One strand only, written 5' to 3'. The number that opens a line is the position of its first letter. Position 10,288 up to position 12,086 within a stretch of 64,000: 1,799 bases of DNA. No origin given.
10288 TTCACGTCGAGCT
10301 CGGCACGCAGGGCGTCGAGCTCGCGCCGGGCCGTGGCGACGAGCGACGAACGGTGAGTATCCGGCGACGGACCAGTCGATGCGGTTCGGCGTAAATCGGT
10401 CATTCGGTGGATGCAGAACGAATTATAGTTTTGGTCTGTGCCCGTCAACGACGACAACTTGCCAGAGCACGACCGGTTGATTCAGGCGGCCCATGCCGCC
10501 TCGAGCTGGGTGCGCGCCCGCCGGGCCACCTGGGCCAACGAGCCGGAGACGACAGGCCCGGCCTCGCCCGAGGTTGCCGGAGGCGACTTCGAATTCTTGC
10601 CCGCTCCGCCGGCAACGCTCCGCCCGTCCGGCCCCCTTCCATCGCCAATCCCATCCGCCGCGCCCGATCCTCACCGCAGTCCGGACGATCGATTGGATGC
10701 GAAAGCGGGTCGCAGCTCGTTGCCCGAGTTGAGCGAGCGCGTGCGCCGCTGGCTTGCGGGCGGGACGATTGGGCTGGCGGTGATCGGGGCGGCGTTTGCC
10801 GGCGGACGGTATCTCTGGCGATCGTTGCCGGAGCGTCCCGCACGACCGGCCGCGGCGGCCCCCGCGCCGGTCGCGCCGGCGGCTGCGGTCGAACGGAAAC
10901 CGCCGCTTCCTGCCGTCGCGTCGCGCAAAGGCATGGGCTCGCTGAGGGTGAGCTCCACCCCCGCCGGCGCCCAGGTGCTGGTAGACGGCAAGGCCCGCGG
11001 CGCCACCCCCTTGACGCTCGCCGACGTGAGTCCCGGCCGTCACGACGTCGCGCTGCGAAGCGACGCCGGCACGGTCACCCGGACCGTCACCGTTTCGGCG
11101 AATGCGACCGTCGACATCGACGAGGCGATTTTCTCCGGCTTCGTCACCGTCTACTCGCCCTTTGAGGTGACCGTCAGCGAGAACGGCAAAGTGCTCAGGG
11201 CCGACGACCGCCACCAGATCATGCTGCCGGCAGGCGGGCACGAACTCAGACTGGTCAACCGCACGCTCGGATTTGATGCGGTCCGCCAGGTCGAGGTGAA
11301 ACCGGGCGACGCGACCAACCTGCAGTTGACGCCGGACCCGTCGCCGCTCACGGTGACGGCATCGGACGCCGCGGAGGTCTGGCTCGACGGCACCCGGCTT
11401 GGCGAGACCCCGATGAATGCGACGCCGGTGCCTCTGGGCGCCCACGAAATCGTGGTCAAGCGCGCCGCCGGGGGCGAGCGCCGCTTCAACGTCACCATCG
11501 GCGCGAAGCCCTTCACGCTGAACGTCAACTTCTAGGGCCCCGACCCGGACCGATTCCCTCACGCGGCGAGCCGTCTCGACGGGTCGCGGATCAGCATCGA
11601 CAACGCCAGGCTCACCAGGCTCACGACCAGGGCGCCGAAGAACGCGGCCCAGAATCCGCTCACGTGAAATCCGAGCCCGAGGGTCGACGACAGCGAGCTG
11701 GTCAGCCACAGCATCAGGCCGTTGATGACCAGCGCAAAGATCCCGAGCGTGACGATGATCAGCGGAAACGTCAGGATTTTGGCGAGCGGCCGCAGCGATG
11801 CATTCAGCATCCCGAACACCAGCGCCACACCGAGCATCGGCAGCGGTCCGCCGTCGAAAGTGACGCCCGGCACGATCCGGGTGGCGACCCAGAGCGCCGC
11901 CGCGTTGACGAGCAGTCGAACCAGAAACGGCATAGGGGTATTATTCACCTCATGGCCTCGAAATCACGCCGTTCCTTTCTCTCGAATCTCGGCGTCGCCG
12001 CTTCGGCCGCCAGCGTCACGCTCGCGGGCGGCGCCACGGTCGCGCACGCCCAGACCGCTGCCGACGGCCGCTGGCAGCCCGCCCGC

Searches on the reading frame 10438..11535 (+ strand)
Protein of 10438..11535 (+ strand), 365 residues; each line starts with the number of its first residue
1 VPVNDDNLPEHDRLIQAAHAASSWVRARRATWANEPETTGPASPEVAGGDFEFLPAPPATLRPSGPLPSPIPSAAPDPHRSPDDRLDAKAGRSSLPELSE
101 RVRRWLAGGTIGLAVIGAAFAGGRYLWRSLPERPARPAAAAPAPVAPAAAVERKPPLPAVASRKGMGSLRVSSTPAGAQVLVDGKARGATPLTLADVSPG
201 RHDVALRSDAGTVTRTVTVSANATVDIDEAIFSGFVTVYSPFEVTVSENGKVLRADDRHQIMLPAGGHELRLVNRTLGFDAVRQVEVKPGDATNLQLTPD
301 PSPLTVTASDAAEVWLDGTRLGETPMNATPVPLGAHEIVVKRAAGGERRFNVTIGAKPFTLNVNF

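Call 26: search_protein_families(library=pfam, proteins=[window:10438-11535:+], max_evalue=0.01)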
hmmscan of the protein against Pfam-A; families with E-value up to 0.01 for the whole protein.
window:10438-11535:+ (365 aa): 3 families
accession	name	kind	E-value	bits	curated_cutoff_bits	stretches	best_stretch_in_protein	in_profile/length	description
PF08308.17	PEGA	-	1.3e-23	83.1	20.8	2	166-228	1-64/71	PEGA domain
PF21226.3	MalQ_N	-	0.0014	19.3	24.1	0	285-344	17-80/91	MalQ N-terminal beta sandwich domain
PF11008.14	DUF2846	-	0.0027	18.2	34.3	0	177-223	23-72/92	Protein of unknown function (DUF2846)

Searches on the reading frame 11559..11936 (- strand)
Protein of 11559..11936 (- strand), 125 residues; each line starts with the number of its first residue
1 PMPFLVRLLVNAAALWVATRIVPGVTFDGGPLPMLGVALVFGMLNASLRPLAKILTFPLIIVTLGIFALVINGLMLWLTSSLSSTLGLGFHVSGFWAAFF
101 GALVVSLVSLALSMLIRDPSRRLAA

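Call 26: search_protein_families(library=pfam, proteins=[window:11559-11936:-], max_evalue=0.01)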
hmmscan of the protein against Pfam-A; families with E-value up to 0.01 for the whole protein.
window:11559-11936:- (125 aa): 1 family
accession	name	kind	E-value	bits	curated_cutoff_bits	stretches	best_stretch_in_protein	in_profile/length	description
PF04020.18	Phage_holin_4_2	-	1.3e-31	109.7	28.8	1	2-110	1-104/105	Mycobacterial 4 TMS phage holin, superfamily IV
